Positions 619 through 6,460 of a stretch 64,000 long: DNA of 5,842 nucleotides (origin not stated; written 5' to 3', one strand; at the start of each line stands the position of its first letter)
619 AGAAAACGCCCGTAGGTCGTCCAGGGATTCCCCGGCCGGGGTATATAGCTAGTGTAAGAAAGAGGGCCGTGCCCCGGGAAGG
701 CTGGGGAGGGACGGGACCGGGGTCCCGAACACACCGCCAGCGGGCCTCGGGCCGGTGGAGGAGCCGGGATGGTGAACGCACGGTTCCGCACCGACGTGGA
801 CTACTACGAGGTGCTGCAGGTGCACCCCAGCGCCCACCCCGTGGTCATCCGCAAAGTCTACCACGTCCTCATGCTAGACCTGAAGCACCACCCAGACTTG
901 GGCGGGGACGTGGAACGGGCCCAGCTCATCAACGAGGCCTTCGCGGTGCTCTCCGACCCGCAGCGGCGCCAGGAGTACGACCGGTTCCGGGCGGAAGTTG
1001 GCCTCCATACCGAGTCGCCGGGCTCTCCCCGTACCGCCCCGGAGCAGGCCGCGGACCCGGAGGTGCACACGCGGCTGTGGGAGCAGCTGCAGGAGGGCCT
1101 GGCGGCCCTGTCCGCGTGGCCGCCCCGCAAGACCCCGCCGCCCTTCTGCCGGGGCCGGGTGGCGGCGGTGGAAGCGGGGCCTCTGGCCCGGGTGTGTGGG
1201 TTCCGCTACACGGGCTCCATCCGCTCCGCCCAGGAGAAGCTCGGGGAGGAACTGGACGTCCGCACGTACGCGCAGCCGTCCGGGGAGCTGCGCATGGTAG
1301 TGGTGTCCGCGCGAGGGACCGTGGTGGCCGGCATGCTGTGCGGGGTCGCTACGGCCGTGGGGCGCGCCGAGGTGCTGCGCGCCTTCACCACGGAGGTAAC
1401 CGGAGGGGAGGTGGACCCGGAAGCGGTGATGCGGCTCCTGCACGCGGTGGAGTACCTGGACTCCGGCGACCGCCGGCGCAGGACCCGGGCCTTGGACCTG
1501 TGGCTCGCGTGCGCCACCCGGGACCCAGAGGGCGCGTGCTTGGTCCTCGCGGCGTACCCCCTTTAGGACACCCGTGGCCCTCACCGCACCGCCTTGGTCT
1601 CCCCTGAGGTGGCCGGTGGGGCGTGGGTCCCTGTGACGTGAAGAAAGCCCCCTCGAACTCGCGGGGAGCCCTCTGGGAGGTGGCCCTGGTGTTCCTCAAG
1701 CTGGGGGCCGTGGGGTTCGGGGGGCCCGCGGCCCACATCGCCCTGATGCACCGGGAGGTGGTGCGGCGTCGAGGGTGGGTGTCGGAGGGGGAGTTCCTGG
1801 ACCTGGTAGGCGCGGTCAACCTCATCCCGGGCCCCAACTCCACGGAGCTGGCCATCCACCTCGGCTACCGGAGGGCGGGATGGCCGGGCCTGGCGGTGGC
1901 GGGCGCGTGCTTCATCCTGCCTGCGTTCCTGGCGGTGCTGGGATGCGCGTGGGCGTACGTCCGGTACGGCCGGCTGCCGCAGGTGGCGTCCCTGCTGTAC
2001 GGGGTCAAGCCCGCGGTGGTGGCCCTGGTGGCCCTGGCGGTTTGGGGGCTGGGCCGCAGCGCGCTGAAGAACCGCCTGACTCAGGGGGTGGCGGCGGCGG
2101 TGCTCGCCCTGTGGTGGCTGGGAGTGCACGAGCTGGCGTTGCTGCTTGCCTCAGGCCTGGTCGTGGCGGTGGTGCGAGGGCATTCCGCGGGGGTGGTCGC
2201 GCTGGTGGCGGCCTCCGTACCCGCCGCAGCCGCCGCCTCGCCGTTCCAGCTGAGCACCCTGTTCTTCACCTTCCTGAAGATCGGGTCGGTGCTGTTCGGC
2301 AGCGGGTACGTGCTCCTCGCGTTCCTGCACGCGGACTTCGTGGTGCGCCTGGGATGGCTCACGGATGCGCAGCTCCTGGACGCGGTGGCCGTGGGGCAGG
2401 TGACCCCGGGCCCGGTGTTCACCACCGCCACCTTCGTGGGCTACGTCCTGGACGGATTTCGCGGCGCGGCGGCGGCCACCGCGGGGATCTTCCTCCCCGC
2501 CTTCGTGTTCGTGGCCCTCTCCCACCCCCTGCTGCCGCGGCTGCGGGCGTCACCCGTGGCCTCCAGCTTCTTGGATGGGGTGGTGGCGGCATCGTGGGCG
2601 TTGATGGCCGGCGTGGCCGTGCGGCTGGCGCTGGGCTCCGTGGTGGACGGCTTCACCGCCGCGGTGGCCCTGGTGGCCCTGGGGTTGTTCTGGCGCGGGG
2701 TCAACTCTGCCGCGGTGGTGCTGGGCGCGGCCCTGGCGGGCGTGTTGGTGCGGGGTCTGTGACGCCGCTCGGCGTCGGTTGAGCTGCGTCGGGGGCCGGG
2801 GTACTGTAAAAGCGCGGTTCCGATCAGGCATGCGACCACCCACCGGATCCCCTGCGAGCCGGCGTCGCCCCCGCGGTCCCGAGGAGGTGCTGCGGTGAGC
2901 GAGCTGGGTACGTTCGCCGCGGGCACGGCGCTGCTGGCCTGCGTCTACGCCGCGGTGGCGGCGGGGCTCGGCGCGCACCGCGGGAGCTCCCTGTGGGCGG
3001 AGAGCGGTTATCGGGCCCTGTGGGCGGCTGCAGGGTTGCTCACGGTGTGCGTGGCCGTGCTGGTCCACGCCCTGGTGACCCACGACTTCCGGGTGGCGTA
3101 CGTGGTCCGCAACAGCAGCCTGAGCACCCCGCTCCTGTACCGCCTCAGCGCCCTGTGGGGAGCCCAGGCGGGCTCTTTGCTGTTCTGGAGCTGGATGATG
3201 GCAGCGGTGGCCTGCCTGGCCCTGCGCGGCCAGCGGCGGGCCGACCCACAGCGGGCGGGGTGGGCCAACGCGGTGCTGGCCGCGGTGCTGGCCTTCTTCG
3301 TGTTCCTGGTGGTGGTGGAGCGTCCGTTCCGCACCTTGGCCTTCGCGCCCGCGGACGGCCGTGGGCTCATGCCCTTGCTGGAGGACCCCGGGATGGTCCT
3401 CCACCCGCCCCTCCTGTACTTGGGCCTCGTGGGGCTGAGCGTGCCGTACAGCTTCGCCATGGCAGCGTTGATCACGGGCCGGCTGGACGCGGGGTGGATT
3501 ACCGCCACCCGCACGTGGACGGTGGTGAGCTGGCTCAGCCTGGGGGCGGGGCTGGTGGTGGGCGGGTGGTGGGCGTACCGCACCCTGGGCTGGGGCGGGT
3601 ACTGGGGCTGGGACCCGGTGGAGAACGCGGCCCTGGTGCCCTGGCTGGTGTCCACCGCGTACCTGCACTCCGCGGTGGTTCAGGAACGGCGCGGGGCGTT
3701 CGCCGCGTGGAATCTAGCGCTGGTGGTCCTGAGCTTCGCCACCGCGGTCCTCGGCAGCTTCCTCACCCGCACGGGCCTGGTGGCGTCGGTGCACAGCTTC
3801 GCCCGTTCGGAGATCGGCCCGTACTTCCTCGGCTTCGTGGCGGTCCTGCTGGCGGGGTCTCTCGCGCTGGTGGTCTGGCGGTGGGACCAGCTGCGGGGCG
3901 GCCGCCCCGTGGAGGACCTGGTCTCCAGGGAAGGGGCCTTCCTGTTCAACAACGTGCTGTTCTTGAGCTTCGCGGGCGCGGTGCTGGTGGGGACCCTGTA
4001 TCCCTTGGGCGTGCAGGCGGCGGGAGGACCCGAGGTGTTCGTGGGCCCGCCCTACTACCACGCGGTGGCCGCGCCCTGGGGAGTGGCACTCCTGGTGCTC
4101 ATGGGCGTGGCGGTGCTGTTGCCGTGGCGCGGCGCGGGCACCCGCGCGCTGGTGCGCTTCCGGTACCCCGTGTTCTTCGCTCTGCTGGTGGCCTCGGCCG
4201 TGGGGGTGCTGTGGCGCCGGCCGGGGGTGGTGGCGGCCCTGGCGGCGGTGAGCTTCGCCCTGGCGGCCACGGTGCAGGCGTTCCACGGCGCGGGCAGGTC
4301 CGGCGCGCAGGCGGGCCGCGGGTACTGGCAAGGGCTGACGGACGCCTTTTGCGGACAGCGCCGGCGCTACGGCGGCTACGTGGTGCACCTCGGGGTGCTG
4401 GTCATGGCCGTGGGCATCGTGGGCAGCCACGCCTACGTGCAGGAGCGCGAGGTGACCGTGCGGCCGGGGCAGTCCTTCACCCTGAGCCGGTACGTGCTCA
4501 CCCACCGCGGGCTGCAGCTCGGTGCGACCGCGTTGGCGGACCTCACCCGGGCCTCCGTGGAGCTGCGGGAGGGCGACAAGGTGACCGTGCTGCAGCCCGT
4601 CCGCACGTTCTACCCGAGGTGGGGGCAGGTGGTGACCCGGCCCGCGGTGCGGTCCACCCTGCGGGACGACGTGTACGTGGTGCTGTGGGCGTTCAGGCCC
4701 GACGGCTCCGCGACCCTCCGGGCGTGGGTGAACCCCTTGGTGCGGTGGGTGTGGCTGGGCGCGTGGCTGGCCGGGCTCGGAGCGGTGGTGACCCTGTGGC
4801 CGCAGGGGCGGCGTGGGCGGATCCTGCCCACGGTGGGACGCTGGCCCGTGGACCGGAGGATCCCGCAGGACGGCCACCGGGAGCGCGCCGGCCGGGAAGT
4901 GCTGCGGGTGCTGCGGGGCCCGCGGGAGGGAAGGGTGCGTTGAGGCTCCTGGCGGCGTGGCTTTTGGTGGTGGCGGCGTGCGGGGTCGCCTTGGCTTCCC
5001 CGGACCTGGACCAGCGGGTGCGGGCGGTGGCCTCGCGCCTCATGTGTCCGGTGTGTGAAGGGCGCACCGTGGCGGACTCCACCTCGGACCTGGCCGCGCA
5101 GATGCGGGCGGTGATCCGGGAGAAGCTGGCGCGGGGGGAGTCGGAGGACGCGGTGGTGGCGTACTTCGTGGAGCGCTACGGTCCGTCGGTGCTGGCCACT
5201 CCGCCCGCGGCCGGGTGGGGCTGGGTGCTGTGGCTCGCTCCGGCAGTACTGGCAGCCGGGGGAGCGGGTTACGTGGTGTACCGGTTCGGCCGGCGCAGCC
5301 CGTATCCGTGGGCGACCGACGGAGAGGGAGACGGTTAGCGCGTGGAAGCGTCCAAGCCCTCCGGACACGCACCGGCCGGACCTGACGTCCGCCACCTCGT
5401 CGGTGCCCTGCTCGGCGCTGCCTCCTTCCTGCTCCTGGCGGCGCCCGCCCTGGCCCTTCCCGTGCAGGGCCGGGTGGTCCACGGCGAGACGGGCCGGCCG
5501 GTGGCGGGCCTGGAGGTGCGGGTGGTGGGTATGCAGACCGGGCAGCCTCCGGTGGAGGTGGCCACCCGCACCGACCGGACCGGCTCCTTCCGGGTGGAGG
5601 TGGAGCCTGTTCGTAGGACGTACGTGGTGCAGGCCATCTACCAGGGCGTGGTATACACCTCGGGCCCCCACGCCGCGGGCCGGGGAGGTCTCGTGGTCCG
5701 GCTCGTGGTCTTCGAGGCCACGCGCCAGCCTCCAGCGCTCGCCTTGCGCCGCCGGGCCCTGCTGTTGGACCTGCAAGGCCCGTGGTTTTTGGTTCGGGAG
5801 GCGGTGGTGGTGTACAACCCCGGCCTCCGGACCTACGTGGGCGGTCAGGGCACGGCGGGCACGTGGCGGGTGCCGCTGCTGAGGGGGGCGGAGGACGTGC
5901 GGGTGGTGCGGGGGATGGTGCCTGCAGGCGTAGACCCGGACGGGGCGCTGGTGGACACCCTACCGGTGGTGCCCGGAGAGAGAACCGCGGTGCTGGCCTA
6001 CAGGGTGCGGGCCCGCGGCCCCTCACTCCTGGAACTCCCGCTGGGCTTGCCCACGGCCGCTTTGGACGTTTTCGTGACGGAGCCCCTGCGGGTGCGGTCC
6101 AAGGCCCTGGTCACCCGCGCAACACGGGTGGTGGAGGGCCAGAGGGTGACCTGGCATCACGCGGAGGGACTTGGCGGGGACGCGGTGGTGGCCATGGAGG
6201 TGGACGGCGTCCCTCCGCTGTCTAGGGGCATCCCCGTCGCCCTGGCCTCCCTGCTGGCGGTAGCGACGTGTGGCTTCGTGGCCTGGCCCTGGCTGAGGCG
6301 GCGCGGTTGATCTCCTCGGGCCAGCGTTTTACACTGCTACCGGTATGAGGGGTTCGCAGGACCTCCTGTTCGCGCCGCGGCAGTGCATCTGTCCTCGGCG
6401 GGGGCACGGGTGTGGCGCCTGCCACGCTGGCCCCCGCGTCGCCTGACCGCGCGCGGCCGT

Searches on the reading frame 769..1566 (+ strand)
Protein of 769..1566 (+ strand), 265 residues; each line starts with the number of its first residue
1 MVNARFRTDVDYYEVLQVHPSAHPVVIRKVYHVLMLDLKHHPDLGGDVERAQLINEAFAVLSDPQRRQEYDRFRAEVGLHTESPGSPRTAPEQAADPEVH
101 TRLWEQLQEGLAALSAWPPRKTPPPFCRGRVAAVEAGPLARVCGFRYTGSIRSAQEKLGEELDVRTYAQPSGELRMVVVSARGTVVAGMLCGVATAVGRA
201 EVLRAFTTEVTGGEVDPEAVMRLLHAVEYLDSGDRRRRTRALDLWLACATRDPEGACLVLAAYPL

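Call 37: search_protein_families(library=pfam, proteins=[window:769-1566:+])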
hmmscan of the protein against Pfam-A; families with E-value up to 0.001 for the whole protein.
window:769-1566:+ (265 aa): 1 family
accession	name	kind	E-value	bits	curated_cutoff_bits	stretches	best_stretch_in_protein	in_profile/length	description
PF00226.36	DnaJ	-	4.5e-13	49.5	27.8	1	11-71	1-63/63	DnaJ domain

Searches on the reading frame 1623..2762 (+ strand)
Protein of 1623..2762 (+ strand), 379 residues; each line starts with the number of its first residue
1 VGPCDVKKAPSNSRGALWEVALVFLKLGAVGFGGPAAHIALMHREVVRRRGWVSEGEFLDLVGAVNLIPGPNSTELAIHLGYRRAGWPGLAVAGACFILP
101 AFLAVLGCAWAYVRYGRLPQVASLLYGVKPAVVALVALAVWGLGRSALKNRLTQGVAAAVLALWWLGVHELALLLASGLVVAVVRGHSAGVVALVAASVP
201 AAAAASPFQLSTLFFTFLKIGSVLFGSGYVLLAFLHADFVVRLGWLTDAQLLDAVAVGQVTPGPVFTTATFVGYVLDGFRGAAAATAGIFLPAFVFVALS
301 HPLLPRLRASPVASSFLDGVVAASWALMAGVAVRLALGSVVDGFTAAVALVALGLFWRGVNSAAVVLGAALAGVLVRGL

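Call 37: search_protein_families(library=pfam, proteins=[window:1623-2762:+])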
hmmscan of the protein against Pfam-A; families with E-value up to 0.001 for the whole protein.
window:1623-2762:+ (379 aa): 1 family
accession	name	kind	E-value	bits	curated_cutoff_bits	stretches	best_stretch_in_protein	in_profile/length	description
PF02417.20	Chromate_transp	-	4.3e-83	277.8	28.6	2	18-180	1-164/166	Chromate transporter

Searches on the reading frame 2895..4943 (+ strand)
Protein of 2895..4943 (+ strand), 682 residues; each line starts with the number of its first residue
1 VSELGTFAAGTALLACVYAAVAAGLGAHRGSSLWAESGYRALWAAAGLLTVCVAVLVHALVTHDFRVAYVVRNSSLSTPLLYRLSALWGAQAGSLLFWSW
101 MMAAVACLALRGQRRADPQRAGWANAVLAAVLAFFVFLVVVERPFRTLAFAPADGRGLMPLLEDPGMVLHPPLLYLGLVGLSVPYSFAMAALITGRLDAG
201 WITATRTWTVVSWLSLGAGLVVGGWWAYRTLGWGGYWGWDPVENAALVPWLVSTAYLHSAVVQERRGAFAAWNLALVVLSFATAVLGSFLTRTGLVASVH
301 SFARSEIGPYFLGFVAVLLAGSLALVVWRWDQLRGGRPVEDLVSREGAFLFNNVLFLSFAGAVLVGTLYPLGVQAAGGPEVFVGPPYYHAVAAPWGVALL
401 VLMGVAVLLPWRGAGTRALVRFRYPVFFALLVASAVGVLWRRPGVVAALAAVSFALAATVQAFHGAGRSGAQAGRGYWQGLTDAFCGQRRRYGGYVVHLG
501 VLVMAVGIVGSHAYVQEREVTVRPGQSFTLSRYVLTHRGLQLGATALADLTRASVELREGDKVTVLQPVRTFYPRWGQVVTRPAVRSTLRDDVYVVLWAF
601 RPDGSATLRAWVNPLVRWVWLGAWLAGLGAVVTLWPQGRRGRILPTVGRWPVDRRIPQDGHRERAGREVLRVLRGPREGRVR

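Call 37: search_protein_families(library=pfam, proteins=[window:2895-4943:+])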
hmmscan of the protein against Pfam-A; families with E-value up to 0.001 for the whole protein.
window:2895-4943:+ (682 aa): 2 families
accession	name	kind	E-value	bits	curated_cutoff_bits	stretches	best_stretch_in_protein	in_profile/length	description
PF16327.10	CcmF_C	-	2.3e-54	185.3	28.7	1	312-634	1-320/323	Cytochrome c-type biogenesis protein CcmF C-terminal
PF01578.25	Cytochrom_C_asm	-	9.9e-35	120.5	29.9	1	88-293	1-206/212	Cytochrome C assembly protein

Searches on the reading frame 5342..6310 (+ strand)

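Call 37: search_protein_families(library=pfam, proteins=[window:5342-6310:+])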
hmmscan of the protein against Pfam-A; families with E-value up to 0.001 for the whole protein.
window:5342-6310:+ (322 aa): 1 family
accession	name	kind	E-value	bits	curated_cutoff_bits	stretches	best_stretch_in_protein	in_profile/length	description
PF13620.12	CarboxypepD_reg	-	4.9e-07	30.5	32.3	1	41-103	2-59/82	Carboxypeptidase regulatory-like domain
